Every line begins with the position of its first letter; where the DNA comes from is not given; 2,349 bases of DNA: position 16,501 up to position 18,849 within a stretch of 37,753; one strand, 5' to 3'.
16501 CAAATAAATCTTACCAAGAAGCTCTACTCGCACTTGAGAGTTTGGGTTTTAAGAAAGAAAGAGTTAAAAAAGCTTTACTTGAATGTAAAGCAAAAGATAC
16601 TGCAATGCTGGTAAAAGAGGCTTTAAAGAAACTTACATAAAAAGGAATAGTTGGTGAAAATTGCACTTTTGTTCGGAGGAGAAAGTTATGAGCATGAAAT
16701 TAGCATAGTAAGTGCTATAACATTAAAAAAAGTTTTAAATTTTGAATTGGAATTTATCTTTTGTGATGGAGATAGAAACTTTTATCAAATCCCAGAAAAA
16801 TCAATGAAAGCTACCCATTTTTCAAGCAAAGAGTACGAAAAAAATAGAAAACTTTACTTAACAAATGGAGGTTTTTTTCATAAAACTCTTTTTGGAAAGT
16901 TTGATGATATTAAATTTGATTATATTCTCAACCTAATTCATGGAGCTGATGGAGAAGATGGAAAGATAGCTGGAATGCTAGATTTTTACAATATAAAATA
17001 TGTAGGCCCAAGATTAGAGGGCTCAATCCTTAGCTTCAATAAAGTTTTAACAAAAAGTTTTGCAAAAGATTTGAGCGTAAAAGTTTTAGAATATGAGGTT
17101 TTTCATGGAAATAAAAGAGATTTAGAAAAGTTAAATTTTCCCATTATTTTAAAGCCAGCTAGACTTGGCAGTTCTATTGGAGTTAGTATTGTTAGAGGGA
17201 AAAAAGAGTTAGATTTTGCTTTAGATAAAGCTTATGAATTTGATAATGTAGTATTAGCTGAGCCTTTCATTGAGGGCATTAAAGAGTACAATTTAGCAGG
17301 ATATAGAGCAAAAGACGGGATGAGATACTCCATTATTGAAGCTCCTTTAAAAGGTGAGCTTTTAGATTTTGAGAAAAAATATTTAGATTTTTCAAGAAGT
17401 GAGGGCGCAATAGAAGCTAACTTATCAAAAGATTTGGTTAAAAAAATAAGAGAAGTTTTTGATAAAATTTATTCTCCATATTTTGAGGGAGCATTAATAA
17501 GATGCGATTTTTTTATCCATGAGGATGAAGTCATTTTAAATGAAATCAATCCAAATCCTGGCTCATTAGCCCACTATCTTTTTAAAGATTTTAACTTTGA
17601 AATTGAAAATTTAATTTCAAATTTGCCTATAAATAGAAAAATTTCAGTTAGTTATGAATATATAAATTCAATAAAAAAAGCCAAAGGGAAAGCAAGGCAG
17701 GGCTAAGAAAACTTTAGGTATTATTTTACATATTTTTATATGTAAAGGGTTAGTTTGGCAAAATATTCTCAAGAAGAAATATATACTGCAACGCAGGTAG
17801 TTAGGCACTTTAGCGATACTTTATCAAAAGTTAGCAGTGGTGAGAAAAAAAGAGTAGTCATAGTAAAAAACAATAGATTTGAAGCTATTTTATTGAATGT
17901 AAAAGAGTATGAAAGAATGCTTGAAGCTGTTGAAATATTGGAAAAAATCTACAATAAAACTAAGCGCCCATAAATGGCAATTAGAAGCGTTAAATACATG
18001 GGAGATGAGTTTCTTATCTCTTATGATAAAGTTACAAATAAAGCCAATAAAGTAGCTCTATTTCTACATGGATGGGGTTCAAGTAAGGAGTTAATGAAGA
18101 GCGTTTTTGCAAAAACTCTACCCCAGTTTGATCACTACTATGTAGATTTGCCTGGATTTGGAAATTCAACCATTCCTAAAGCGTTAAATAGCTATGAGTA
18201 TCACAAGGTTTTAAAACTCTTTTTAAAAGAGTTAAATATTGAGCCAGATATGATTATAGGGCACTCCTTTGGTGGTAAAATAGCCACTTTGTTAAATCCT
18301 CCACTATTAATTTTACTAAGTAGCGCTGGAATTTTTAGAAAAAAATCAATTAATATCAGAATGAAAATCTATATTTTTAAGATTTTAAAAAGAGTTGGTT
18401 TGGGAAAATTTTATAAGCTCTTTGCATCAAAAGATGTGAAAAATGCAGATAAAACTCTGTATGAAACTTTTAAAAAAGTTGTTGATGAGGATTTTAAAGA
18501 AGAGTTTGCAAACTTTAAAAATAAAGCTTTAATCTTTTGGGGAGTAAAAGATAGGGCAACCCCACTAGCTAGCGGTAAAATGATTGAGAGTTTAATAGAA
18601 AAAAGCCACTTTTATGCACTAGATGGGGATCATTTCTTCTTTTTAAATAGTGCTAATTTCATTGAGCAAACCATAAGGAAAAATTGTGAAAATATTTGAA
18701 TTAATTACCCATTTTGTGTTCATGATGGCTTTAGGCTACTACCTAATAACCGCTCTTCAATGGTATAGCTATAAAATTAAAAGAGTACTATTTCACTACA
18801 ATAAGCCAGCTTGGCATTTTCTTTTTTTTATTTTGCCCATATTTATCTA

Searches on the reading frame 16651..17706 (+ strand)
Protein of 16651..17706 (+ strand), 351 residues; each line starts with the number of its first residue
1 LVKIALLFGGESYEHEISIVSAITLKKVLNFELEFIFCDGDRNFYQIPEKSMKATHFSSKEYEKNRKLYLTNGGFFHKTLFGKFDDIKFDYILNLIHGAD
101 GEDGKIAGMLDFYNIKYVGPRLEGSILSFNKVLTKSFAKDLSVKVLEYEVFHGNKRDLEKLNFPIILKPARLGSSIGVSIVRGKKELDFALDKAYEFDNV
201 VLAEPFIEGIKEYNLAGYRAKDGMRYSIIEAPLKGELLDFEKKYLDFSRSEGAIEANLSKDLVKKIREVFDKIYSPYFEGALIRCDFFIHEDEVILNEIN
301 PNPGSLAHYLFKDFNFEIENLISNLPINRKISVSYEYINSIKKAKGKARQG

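Call 75: search_protein_families(library=pfam, proteins=[window:16651-17706:+], max_evalue=0.00001)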
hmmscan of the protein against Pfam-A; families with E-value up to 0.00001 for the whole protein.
window:16651-17706:+ (351 aa): 3 families
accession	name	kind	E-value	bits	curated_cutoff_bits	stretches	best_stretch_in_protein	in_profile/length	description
PF07478.18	Dala_Dala_lig_C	-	7.4e-30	104.4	24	1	158-311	32-184/204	D-ala D-ala ligase C-terminus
PF01820.27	Dala_Dala_lig_N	-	2.3e-23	83.4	34.6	1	3-120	1-121/121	D-ala D-ala ligase N-terminus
PF02222.28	ATP-grasp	-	1.1e-07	32.2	27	1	140-304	5-164/179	ATP-grasp domain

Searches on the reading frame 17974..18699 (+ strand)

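Call 75: search_protein_families(library=pfam, proteins=[window:17974-18699:+], max_evalue=0.00001)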
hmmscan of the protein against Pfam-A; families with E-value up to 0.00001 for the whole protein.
window:17974-18699:+ (241 aa): 2 families
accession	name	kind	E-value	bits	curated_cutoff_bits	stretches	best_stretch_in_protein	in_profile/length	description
PF00561.26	Abhydrolase_1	-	7.4e-15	55.7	25.8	1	29-106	4-85/245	alpha/beta hydrolase fold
PF12697.13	Abhydrolase_6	-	1.6e-09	39.2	26.3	1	29-227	2-212/217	Alpha/beta hydrolase family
